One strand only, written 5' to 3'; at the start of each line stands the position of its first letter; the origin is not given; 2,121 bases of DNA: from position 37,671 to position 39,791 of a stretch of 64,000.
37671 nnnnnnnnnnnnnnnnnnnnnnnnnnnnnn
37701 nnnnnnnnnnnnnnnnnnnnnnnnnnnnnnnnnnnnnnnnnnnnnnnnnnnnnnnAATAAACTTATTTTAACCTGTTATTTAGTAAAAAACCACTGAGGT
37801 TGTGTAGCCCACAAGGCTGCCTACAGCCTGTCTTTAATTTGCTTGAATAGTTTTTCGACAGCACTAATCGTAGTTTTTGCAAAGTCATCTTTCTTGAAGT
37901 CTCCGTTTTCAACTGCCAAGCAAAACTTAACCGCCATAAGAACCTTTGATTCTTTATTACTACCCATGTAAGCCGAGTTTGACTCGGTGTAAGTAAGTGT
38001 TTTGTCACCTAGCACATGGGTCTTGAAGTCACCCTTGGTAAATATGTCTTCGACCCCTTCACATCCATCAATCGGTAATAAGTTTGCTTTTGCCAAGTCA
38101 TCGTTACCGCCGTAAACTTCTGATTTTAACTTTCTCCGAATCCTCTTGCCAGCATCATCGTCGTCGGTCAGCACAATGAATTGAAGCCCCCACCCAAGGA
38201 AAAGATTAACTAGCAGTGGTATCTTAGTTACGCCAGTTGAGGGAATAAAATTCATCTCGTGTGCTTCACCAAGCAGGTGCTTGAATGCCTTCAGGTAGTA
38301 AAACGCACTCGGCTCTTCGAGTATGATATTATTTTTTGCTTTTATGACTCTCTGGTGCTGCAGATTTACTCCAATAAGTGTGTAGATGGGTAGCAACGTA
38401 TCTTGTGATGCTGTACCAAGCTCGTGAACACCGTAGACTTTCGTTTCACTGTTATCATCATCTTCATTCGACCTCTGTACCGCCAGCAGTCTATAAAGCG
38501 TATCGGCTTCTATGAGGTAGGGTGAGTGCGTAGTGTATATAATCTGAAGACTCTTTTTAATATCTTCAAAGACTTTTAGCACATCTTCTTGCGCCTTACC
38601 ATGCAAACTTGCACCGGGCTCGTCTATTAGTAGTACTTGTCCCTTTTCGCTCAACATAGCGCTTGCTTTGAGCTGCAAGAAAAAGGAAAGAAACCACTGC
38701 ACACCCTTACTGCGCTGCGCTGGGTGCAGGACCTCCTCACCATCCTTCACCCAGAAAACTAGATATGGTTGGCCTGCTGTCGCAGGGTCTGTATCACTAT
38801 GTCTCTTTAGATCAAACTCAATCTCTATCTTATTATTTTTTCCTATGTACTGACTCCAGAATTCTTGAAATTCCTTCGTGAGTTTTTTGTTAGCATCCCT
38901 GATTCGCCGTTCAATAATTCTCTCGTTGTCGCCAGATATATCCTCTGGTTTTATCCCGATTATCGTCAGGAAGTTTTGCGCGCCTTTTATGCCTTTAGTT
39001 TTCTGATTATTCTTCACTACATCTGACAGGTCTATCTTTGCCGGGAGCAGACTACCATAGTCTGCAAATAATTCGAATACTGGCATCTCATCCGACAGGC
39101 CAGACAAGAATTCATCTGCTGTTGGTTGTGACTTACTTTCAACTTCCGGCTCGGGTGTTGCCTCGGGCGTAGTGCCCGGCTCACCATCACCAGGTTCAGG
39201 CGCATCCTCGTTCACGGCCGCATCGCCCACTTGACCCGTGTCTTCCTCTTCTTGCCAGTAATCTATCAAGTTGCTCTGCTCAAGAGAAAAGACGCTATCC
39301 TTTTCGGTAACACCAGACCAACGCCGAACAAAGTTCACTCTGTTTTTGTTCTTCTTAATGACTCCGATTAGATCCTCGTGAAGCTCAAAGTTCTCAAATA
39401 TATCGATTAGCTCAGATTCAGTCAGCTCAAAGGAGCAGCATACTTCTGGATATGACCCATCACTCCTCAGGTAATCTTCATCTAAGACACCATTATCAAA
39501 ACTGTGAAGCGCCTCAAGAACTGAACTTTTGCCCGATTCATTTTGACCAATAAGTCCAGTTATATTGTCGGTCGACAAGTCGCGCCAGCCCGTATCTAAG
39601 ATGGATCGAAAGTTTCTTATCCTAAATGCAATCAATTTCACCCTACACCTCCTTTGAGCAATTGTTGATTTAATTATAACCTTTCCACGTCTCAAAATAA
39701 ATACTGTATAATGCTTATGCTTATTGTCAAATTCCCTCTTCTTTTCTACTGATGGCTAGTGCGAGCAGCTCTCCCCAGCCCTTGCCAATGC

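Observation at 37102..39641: OLD-family ATPase/TOPRIM nuclease without a helicase partner, adjacent to a Zn-ribbon DUF4145 (HEPN-like) protein: candidate two-gene defence module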

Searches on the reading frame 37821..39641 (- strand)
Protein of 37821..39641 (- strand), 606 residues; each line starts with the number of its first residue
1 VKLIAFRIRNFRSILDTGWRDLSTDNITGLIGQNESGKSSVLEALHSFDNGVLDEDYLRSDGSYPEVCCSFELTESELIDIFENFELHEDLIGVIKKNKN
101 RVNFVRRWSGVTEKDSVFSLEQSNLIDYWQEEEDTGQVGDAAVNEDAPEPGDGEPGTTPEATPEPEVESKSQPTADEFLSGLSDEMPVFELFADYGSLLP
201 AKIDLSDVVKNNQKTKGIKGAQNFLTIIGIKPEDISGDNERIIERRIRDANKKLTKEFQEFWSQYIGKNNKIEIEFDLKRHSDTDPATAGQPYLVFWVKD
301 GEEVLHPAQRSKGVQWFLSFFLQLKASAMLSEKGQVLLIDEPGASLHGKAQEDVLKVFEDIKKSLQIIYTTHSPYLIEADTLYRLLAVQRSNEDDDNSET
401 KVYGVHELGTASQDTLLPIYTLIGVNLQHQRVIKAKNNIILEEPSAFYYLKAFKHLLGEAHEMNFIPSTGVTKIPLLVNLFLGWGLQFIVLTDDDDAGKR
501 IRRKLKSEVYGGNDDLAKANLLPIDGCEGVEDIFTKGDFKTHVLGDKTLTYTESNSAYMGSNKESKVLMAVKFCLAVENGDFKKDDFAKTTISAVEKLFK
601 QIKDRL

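Call 3: search_protein_families(library=pfam, proteins=[window:37821-39641:-], max_evalue=0.01)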
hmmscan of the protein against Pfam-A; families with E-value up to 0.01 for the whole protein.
window:37821-39641:- (606 aa): 5 families
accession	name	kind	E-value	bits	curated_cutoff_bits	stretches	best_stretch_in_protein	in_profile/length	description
PF13175.12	AAA_15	-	2.2e-25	90.5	32.1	1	1-377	1-374/374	AAA ATPase domain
PF13304.12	AAA_21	-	8.9e-19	69.1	27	2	252-378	176-304/304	AAA domain, putative AbiEii toxin, Type IV TA system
PF02463.25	SMC_N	-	1.4e-08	34.8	40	1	5-45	4-44/220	RecF/RecN/SMC N terminal domain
PF13476.12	AAA_23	-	4e-05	24.8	27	1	7-47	3-41/201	AAA domain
PF11398.14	DUF2813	-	0.00057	19.8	21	0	22-46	19-43/372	Protein of unknown function (DUF2813)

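Call 4: search_protein_families(library=padloc, proteins=[window:37821-39641:-], max_evalue=0.01)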
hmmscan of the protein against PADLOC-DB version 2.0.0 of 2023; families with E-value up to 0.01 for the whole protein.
window:37821-39641:- (606 aa): 127 families (the best 25 are shown)
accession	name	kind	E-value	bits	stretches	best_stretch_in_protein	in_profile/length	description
PDLC02979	AriA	-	5.8e-27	93.4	1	1-377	1-373/373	-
PDLC02358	Old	-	8.8e-23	78.9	2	323-500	274-453/578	Old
PDLC02335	AbiLi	-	2.1e-21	74.4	1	2-408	49-265/326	AbiLi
PDLC02980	AriA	-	2.3e-19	68.5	2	234-378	139-304/304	-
PDLC04135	mad3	-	3.1e-14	51.3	1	3-385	2-337/374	mads_3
PDLC00289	PtuA1|PtuA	-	3.7e-14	50.6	1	220-389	142-304/404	AAA ATPase domain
PDLC00067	GajA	-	1.1e-13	48.6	2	335-394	306-363/604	AAA ATPase domain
PDLC03878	NsnB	-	1.3e-13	49.5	1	6-379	5-283/345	-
PDLC04178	HEC-01A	-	1.4e-13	48.7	2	324-390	279-346/399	-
PDLC04608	PDC-M38A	-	1.3e-12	46.1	2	4-50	6-50/367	-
PDLC00278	PtuA1|PtuA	-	1.5e-12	45.5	2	324-399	279-353/436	AAA ATPase domain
PDLC02915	ATPase-Toprim_I-B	-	1.7e-12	44.9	2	333-378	255-300/623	-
PDLC00271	PtuA1|PtuA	-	5.2e-12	44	2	335-386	280-331/421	AAA ATPase domain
PDLC04168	GajA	-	7.3e-12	42.8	1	1-46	1-45/570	-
PDLC04182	HEC-01A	-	1.1e-11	42.4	2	290-381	266-355/406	-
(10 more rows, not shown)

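Call 6: search_protein_families(library=ncbifam, proteins=[window:37821-39641:-], max_evalue=0.01)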
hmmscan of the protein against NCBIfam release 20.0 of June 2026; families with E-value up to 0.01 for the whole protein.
window:37821-39641:- (606 aa): 36 families (the best 25 are shown)
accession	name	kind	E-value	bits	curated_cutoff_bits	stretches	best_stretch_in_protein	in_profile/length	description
NF041760.1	PtuA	equivalog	1.5e-08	34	500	1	336-379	379-422/524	retron Ec78 anti-phage system effector ATPase PtuA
TIGR03608.1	L_ocin_972_ABC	subfamily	6.5e-08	32.3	254.85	1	332-378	151-198/206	putative bacteriocin export ABC transporter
NF047739.1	antiphage_MADS3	equivalog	7.3e-08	32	420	1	323-394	326-396/427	methylation-associated defense system AAA family ATPase MAD3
TIGR00611.2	recf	equivalog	1.3e-07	31.1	172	1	6-48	4-44/339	DNA replication/repair protein RecF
NF038234.1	retron_eff_Eco8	equivalog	1.3e-07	30.7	250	1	2-59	2-57/679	retron Eco8 family effector endonuclease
TIGR04521.1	ECF_ATPase_2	equivalog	1.2e-06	27.8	330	1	328-374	157-205/279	energy-coupling factor transporter ATPase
TIGR00972.1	3a0107s01c2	equivalog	2.3e-06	27.1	343.2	1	331-373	160-202/248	phosphate ABC transporter ATP-binding protein PstB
NF040873.1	AztA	equivalog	2.8e-05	23.7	220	0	330-378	134-183/191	zinc ABC transporter ATP-binding protein AztA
NF010068.0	PRK13548.1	equivalog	6.4e-05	22.2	261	0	330-362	158-190/261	heme ABC transporter ATP-binding protein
NF041774.1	tung_ATPbind_TupC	equivalog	0.00011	21.3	400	1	12-49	13-50/319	tungstate ABC transporter ATP-binding protein TupC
TIGR02857.1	CydD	equivalog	0.00014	21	435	1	326-378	470-521/529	thiol reductant ABC exporter subunit CydD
TIGR04520.1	ECF_ATPase_1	equivalog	0.00033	20.2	315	0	329-381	150-205/269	energy-coupling factor transporter ATPase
NF000355.4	ribo_prot_ABC_F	equivalog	0.00038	19.5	380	0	326-376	128-176/499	ribosomal protection-like ABC-F family protein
TIGR01166.1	cbiO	subfamily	0.00058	19.4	211.8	0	329-373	141-186/190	cobalt ABC transporter, ATP-binding protein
NF038007.1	ABC_ATP_DarD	equivalog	0.00065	19.2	375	0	326-373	153-200/218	darobactin export ABC transporter ATP-binding protein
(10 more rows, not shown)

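Call 7: find_homologous_proteins(query=window:37821-39641:-)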
Query window:37821-39641:- (606 aa): 1886 proteins with E <= 0.001 among 8000 candidates; the best 120 are listed.
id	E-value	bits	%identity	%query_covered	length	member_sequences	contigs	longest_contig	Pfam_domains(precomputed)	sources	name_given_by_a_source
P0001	0.0e+0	1369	100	100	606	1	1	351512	PF13175.13,PF02463.26,PF13304.13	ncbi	ncbi:MAG: AAA family ATPase [Candidatus Saccharimonadales bacterium]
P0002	1.2e-281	953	71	100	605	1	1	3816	PF13175.13,PF13476.13,PF02463.26,PF13304.13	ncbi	-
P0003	4.9e-272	922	71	71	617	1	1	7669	PF13175.13,PF02463.26,PF13304.13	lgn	-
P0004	3.3e-271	919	68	100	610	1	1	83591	PF13175.13,PF13476.13,PF02463.26,PF13304.13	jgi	jgi:predicted ATPase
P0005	1.4e-270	917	67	100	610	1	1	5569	PF13175.13,PF13476.13,PF02463.26,PF13304.13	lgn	-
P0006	6.1e-270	915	67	100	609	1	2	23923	PF13175.13,PF13476.13,PF02463.26,PF13304.13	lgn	-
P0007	1.6e-263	894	66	100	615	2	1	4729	PF13175.13,PF13476.13,PF02463.26,PF13304.13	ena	-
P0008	3.5e-256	869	64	100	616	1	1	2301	PF13175.13,PF02463.26,PF13304.13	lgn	-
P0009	1.8e-251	854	63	100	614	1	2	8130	PF13175.13,PF13476.13,PF02463.26,PF13304.13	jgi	jgi:ABC-type polar amino acid transport system ATPase subunit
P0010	2.4e-235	801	62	99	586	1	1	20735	PF13175.13,PF13476.13,PF02463.26,PF13304.13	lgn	-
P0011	3.1e-233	794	59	100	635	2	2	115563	PF13175.13,PF13476.13,PF02463.26,PF13304.13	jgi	jgi:ABC-type cobalamin/Fe3+-siderophores transport system ATPase subunit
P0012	5.1e-230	783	60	100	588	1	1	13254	PF13175.13,PF02463.26,PF13304.13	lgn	-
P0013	1.6e-206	705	54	99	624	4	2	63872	PF13175.13,PF13476.13,PF13304.13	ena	-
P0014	4.2e-204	697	53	100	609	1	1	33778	PF13175.13,PF13476.13,PF02463.26,PF13304.13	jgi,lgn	jgi:energy-coupling factor transporter ATP-binding protein EcfA2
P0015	7.5e-204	697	53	99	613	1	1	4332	PF13175.13,PF02463.26,PF13304.13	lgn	-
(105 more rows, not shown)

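Call 11: find_related_loci(query=A1, collection=genome_contigs, flank=6000)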
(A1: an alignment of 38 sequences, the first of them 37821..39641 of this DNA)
Query A1 (606 aa) in genome_contigs; peptide patterns used: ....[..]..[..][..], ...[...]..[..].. (x = any residue, [..] = any of these).
598 stretches matched a pattern (row limit reached: there are more); 508 encode a relative of the query (tblastn E <= 1e-3); the best 80 are kept; 80 distinct loci.
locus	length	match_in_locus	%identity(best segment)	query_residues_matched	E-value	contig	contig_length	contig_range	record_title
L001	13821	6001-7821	60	1-603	0e+0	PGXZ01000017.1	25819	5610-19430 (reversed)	MAG: Candidatus Saccharibacteria bacterium HGW-Saccharibacteria-1 bjp_ig2103_scaffold_1626, whole genome shotgun sequenc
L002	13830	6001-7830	48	1-602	0e+0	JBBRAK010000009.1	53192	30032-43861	MAG: Candidatus Saccharimonadales bacterium isolate Co_metawrap_2292 Cmw_2292_k141_17162276_length_53192_cov_13.9990, wh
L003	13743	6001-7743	50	1-598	8e-180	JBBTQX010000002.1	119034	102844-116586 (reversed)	MAG: Patescibacteria group bacterium isolate H41-bin082_1 H41_bin082_1_000000000002, whole genome shotgun sequence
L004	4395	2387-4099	45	1-580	1e-159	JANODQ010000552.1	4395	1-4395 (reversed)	MAG: Pirellulaceae bacterium isolate VAR_17_metabat_109 VAR_17_k141_2923849, whole genome shotgun sequence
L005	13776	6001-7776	41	1-606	7e-146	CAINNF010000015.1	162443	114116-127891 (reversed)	Candidatus Adlerbacteria bacterium isolate C24_bin-0997 genome assembly, contig: bin-0997:15/25, whole genome shotgun se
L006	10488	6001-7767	40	1-606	1e-143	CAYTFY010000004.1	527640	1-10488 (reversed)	MAG TPA_asm: uncultured Gemmatimonadaceae bacterium isolate SRP193066_co1_133 genome assembly, contig: NODE_21_length_52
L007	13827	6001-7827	40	2-604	1e-137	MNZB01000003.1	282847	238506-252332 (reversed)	MAG: Candidatus Pacebacteria bacterium CG2_30_36_39 cg2_3.0_scaffold_19_c, whole genome shotgun sequence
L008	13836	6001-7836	39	1-604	3e-135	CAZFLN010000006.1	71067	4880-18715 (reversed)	MAG TPA_asm: uncultured Pseudomonadales bacterium isolate SRP344714_co1_414 genome assembly, contig: NODE_836_length_710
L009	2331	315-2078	41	1-599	1e-140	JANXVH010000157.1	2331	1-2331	MAG: Pedobacter sp. isolate 341R_metabat_146 341R_k141_646074, whole genome shotgun sequence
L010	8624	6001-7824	40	1-606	4e-132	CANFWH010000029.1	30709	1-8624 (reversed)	MAG: Comamonadaceae bacterium isolate Jr-19feb18-27 genome assembly, contig: Jr-19feb18-C522, whole genome shotgun seque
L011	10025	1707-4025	48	1-606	2e-131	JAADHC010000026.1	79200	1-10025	MAG: Chlorobiota bacterium isolate M_MetaBat.158 contig-127_148, whole genome shotgun sequence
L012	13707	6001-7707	40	1-602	4e-130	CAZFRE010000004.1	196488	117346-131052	MAG TPA_asm: uncultured Eubacteriales bacterium isolate binchicken_co269_259 genome assembly, contig: NODE_61_length_196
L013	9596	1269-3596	47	1-606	2e-129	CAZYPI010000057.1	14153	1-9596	MAG TPA_asm: uncultured Rikenellaceae bacterium isolate SRP163575_co1_577 genome assembly, contig: NODE_9335_length_1415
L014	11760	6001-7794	45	1-606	4e-158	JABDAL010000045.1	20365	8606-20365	MAG: Bacteroidetes bacterium isolate BWOrgControl_Nextera31_MAG2 3300020653.a:Ga0206823_1113, whole genome shotgun seque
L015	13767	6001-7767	40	1-606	1e-126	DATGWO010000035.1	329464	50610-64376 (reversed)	MAG TPA_asm: Sideroxyarcus sp. isolate SMAG_U10584 k141_98591, whole genome shotgun sequence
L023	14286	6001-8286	48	6-602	2e-125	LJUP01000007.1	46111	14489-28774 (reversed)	MAG: Bacteroides sp. SM23_62 WORSMTZ_709, whole genome shotgun sequence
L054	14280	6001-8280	45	1-591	2e-119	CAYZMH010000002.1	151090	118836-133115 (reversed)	MAG TPA_asm: uncultured Bacteroidaceae bacterium isolate binchicken_co13_123 genome assembly, contig: NODE_28_length_151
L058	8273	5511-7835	43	1-606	3e-119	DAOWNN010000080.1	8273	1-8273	MAG TPA_asm: Bacteroidota bacterium isolate CSMAG_3029 CSMAG_3029_k141_3093714_length_8273_cov_21.2563, whole genome sho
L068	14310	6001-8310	43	1-602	8e-118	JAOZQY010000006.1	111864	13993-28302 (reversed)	MAG: Bacteroidales bacterium isolate GMC6.concoct.134_sub GMC6_30_length_111864_cov_10.575526, whole genome shotgun sequ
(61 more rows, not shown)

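Call 18: find_encoding_contigs(protein=P0004, flank=5000, max_places=3)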
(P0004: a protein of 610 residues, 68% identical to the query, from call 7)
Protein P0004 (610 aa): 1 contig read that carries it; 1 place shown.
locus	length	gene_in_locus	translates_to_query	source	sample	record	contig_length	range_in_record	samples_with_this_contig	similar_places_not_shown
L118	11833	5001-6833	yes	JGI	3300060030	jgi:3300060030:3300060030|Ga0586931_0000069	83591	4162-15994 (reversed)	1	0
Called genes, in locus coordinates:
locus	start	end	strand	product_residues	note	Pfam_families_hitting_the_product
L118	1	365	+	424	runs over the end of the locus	PF08245:Mur_ligase_M, PF08353:MurT_C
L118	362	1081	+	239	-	PF07685:GATase_3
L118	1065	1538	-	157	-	PF00578:AhpC-TSA, PF08534:Redoxin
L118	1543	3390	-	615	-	PF00239:Resolvase, PF07508:Recombinase (weak)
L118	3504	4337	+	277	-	PF09851:SHOCT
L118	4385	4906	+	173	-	-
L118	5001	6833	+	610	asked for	PF02463:SMC_N, PF13175:AAA_15, PF13476:AAA_23 (weak), PF13175:AAA_15, PF13304:AAA_21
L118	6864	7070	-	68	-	-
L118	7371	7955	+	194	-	-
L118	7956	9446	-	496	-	PF12072:RNase_Y_N, PF13083:KH_KhpA-B (faint), PF00013:KH_1 (weak), PF08668:HDOD (faint), PF01966:HD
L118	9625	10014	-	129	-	PF00814:TsaD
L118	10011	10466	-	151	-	PF02367:TsaE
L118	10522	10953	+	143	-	PF00583:Acetyltransf_1, PF13673:Acetyltransf_10 (weak), PF13508:Acetyltransf_7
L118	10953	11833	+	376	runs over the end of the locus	PF24948:Citrate_synth_N, PF16114:Citrate_bind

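Call 20: search_solved_structures(query=A1, max_evalue=0.001, show_alignments=2)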
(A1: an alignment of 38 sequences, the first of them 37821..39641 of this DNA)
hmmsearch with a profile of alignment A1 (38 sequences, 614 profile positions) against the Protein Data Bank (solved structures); distinct sequences matched with E-value up to 0.001: 29.
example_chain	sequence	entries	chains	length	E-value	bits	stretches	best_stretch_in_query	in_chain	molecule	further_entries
6p74_A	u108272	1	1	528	2e-13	53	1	342-542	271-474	Putative ATP-dependent endonuclease of the OLD family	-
22bu_B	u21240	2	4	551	1.9e-08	36.5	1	341-396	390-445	AAA family ATPase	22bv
9vkz_A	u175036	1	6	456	4.2e-07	32.1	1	309-385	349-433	Retron Ec78 probable ATPase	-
22et_E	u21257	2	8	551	4.2e-07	32.1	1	341-396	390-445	PtuA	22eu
9vh1_D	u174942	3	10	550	7.1e-07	31.4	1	309-385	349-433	Retron Ec78 probable ATPase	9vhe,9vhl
9kjx_B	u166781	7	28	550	1.9e-06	29.9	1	310-386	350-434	AAA family ATPase | Retron I-A effector PtuA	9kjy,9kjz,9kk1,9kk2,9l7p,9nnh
9nnk_C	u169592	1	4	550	4e-06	28.9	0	308-386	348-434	Retreon I-A effector PtuA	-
8ee4_A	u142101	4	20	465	5.1e-06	28.5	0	339-389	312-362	PtuA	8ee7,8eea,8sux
4nch_A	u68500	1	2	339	8e-06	27.9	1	1-47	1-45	DNA double-strand break repair Rad50 ATPase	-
4nci_A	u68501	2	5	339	9.4e-06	27.6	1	1-47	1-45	DNA double-strand break repair Rad50 ATPase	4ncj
3qkt_A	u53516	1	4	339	1e-05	27.5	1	1-47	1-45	DNA double-strand break repair rad50 ATPase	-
8ux9_B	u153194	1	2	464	1.1e-05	27.5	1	336-383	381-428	AriA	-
8v45_A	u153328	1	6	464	1.1e-05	27.5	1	336-383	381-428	AriA antitoxin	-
9u9y_A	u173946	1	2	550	1.1e-05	27.4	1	310-386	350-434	AAA family ATPase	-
4nck_A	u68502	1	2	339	1.2e-05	27.3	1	1-47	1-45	DNA double-strand break repair Rad50 ATPase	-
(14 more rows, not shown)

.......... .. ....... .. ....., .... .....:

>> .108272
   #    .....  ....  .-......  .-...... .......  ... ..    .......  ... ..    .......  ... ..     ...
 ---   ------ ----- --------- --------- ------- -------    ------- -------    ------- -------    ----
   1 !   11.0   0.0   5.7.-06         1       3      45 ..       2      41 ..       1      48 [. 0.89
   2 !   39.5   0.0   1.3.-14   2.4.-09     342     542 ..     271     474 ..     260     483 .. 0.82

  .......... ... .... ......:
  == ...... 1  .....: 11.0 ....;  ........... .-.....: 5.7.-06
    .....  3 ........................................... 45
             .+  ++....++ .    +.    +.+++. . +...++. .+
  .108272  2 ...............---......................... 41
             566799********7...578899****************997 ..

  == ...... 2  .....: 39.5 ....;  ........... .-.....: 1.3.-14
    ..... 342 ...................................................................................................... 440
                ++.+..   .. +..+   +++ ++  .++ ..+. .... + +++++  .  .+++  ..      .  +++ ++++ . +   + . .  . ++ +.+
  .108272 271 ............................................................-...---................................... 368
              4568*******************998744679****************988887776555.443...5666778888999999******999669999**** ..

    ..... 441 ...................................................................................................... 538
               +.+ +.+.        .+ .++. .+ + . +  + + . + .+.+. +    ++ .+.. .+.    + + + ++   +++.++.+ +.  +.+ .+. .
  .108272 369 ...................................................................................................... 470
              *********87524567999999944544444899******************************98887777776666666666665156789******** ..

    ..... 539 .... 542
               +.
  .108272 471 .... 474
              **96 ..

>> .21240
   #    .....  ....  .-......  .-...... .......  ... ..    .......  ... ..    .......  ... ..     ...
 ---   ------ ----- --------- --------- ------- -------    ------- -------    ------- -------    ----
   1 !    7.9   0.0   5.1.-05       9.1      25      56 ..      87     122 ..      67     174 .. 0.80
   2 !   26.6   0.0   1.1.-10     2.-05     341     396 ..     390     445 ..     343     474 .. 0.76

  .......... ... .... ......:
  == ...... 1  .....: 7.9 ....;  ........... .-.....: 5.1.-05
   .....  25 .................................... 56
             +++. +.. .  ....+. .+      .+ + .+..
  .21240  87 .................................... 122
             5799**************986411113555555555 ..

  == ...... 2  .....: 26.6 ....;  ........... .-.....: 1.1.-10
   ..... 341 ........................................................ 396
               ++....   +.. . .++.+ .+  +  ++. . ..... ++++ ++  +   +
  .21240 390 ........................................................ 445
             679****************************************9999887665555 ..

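Call 27: find_encoding_contigs(protein=P0006, flank=5000, max_places=2)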
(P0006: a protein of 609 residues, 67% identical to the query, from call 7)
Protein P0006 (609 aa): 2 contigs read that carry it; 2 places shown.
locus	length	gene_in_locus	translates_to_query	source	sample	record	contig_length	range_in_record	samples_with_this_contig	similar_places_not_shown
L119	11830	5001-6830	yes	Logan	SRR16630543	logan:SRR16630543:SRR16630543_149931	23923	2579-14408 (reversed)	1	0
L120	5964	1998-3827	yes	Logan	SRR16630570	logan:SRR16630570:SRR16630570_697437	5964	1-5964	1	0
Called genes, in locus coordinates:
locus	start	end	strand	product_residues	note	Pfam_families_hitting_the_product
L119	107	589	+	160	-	PF13091:PLDc_2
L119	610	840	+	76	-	-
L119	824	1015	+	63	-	-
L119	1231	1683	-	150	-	-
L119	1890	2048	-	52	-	-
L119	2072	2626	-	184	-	-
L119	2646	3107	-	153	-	-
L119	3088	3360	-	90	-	-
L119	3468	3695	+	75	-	PF24250:HVO_2718 (weak), PF13560:HTH_31, PF12844:HTH_19, PF01381:HTH_3, PF13443:HTH_26 (weak)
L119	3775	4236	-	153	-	-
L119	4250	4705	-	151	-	PF13274:SocA_Panacea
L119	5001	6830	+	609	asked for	PF02463:SMC_N (faint), PF13175:AAA_15, PF13476:AAA_23 (weak), PF13304:AAA_21, PF13175:AAA_15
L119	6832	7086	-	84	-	-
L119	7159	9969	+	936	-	PF01935:DUF87 (faint), PF02534:T4SS-DNA_transf (faint), PF10412:TrwB_AAD_bind (faint), PF12696:TraG-D_C (faint), PF22266:DUF6953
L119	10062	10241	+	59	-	-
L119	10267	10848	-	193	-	-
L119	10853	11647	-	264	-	-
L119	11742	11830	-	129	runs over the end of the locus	-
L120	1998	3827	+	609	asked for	PF02463:SMC_N (faint), PF13175:AAA_15, PF13476:AAA_23 (weak), PF13304:AAA_21, PF13175:AAA_15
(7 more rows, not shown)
